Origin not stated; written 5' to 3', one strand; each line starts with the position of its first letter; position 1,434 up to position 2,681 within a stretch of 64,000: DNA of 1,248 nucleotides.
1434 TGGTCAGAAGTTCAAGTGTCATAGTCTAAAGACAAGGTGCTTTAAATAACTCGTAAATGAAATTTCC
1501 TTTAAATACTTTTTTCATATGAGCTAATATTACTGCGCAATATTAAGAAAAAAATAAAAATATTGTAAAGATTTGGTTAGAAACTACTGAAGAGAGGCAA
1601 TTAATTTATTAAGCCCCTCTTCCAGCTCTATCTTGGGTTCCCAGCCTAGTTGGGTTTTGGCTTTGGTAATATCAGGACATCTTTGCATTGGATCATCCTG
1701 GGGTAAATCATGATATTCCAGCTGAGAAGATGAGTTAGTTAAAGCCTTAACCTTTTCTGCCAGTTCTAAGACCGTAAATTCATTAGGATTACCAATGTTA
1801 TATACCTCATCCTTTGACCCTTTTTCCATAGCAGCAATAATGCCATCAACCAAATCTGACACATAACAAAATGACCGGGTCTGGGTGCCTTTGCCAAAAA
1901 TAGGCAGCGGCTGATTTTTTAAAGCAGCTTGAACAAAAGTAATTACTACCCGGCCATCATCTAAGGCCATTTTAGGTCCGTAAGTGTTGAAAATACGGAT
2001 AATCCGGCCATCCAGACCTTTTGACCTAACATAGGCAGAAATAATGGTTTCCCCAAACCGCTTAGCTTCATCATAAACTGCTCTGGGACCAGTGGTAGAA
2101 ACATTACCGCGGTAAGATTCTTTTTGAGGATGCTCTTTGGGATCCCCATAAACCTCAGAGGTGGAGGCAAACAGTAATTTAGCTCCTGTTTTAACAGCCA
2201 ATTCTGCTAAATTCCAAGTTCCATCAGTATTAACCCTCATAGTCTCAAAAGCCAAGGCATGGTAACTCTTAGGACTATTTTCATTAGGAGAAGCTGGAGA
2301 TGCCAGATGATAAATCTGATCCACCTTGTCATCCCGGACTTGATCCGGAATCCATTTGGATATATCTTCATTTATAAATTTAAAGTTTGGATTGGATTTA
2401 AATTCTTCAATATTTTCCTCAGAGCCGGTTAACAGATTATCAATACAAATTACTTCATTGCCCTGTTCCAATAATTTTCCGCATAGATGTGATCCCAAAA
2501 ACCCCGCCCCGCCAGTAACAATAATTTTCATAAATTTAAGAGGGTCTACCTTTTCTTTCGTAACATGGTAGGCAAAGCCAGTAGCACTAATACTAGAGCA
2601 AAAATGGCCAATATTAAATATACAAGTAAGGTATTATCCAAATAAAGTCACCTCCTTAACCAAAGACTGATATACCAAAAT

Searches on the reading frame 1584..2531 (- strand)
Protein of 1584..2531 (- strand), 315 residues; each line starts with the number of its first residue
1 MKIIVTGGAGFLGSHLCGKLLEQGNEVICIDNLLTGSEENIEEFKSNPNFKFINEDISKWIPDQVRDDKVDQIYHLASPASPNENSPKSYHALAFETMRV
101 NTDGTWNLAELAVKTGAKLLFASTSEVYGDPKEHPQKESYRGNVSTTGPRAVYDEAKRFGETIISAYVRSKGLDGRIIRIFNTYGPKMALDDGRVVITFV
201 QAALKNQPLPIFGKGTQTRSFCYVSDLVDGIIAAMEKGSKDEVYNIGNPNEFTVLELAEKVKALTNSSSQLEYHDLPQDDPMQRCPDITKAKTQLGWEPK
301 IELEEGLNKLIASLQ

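Call 8: search_protein_families(library=pfam, proteins=[window:1584-2531:-], max_evalue=0.01)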
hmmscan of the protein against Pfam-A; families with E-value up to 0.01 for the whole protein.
window:1584-2531:- (315 aa): 8 families
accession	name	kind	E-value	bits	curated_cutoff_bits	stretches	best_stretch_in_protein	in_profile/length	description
PF01370.27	Epimerase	-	5.7e-54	183.5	20.9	1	3-247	1-240/240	NAD dependent epimerase/dehydratase family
PF16363.11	GDP_Man_Dehyd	-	2.4e-51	175.6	27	1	4-309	1-331/332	GDP-mannose 4,6 dehydratase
PF04321.23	RmlD_sub_bind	-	1.5e-16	60.8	27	1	1-269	1-235/287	RmlD substrate binding domain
PF01073.25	3Beta_HSD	-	3.8e-14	52.8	22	1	4-237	1-231/280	3-beta hydroxysteroid dehydrogenase/isomerase family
PF07993.18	NAD_binding_4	-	6.9e-12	45.5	20.1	2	68-185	87-209/258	Male sterility protein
PF02719.21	Polysacc_synt_2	-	6.1e-09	35.9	20.2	2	3-118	1-121/293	Polysaccharide biosynthesis protein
PF00106.31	adh_short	-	0.00026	20.9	26.6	1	3-60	3-61/195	short chain dehydrogenase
PF08659.16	KR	-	0.0011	19.4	22.6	1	3-132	3-145/180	KR domain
